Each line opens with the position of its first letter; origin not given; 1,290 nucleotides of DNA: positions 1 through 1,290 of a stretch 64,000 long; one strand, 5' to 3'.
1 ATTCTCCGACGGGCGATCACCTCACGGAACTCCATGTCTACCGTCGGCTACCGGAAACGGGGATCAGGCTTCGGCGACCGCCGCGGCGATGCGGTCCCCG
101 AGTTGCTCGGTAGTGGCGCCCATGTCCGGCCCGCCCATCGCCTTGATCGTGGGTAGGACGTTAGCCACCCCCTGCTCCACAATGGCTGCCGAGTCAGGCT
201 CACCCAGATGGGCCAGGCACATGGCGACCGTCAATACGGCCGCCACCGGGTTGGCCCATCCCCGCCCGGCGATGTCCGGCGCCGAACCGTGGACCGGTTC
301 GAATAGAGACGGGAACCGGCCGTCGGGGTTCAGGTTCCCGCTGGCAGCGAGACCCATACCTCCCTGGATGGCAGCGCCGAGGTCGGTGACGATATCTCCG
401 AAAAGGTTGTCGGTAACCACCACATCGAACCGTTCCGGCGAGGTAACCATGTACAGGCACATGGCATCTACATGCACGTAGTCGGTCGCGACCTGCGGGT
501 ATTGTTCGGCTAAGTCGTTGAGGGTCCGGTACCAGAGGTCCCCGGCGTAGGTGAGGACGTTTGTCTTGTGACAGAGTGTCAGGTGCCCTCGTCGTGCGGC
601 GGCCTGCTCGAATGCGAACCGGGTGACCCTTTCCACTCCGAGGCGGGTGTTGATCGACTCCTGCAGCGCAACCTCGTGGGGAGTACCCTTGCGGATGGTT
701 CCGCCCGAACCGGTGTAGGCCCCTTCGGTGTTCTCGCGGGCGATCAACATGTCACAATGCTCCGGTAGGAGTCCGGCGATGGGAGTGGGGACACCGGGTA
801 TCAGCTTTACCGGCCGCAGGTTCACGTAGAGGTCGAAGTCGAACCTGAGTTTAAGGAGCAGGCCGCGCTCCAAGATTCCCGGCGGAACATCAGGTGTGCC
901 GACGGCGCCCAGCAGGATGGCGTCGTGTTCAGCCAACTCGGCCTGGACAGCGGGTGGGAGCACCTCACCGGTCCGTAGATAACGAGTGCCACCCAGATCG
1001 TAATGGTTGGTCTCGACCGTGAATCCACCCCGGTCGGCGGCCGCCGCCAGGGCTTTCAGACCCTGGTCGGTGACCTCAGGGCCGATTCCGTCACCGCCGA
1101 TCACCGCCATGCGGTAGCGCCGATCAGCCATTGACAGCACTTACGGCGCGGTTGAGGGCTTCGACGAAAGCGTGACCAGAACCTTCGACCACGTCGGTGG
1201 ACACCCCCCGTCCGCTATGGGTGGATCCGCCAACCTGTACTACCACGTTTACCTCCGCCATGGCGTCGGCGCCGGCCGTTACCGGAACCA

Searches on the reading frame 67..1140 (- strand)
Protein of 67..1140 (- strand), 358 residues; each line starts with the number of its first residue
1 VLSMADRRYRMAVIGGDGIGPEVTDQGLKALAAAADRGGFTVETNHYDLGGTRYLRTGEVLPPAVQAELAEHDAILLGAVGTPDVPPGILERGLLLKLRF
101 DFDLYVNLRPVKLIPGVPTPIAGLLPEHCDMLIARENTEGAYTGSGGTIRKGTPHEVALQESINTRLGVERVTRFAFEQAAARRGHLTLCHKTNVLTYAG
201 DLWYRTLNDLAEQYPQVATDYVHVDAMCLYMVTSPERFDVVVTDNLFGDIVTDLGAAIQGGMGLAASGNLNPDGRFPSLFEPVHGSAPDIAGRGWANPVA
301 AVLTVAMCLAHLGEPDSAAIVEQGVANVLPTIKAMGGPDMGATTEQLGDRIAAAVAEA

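Call 111: search_protein_families(library=pfam, alignment_id=A6, max_evalue=1e-8)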
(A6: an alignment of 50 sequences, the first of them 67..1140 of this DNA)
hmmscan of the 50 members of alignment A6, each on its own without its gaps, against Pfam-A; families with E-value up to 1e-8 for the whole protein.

A. member 1, window:67-1140:- (358 aa): 1 family
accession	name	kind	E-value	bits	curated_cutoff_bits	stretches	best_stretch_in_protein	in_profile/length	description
PF00180.25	Iso_dh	-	2e-88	297.4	27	1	11-342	2-334/348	Isocitrate/isopropylmalate dehydrogenase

B. families by the number of members that match (of 50 scanned): 62 families (the first 25 are shown)
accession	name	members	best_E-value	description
PF00004.35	AAA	2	4.2e-45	ATPase family associated with various cellular activities (AAA)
PF02653.21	BPD_transp_2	2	1.4e-40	Branched-chain amino acid transport system / permease component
PF04909.20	Amidohydro_2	2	7e-32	Amidohydrolase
PF00920.27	ILVD_EDD_N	1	4.2e-130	Dihydroxy-acid/6-phosphogluconate dehydratase N-terminal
PF01406.26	tRNA-synt_1e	1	2.7e-117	tRNA synthetases class I (C) catalytic domain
PF07355.17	GRDB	1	2.2e-114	Glycine/sarcosine/betaine reductase selenoprotein B (GRDB)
PF09338.16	Gly_reductase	1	8.6e-96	Glycine/sarcosine/betaine reductase component B subunits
PF01156.24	IU_nuc_hydro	1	7.3e-90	Inosine-uridine preferring nucleoside hydrolase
PF00180.25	Iso_dh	1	2e-88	Isocitrate/isopropylmalate dehydrogenase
PF00682.25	HMGL-like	1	6.9e-88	HMGL-like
PF02569.21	Pantoate_ligase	1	1.9e-83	Pantoate-beta-alanine ligase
PF05853.18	BKACE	1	3.8e-82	beta-keto acid cleavage enzyme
PF00152.25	tRNA-synt_2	1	1.6e-81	tRNA synthetases class II (D, K and N)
PF00809.28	Pterin_bind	1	2.7e-79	Pterin binding enzyme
PF01434.24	Peptidase_M41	1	5.4e-74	Peptidase family M41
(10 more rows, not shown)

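Call 112: search_protein_families(library=padloc, alignment_id=A6, max_evalue=1e-8)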
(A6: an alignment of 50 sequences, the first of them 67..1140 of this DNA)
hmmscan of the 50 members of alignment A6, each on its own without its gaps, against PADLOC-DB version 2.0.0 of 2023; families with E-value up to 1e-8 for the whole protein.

A. member 1, window:67-1140:- (358 aa): 0 families

B. families by the number of members that match (of 50 scanned): 13 families
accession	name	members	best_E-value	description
PDLC04606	PDC-M37B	1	2.3e-39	-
PDLC04605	PDC-M37B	1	3.8e-34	-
PDLC02196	IetA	1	3.6e-32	-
PDLC03838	DolB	1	1.1e-30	-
PDLC04135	mad3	1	5.3e-28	mads_3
PDLC02195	IetA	1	5.4e-28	-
PDLC04232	IetA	1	8.7e-28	-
PDLC04231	IetA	1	1.4e-18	-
PDLC00914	TRIP13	1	7.8e-14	TRIP13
PDLC02402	Aga_SIR2-PNTD1-PNTD2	1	3.1e-13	Class I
PDLC02394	pAgo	1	9.3e-13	-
PDLC04140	mad8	1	3.7e-12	mads_8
PDLC00915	TRIP13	1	7e-09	TRIP13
